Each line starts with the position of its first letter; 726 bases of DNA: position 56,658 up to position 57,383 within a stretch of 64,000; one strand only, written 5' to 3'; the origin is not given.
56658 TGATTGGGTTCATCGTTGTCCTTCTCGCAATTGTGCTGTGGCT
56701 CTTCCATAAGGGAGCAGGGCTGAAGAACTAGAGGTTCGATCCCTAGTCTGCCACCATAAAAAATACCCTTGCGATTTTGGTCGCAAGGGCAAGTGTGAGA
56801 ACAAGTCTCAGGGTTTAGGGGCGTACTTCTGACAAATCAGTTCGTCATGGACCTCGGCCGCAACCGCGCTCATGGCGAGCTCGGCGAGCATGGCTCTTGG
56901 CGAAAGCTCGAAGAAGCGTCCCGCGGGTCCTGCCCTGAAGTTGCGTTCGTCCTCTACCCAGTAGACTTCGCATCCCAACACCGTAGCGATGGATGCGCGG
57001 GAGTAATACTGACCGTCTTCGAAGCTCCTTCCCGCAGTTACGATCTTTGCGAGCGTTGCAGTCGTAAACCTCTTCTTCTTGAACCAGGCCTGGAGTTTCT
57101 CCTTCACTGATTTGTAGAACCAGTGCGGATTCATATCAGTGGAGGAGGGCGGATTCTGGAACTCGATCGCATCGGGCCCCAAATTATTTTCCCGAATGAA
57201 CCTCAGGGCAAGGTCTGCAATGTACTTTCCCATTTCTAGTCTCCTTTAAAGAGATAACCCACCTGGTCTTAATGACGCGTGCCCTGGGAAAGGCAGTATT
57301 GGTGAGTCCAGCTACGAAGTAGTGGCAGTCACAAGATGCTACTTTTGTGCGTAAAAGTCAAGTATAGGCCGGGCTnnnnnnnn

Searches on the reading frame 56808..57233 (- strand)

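Call 3: search_protein_families(library=pfam, proteins=[window:56808-57233:-], max_evalue=0.1)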
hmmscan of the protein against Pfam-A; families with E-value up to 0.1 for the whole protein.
window:56808-57233:- (141 aa): 1 family
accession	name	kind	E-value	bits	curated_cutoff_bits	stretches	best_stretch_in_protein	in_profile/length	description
PF22465.2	Spike_JR2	-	0.0021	18.4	26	1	42-96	27-75/76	Spike protein P1, second jelly-roll domain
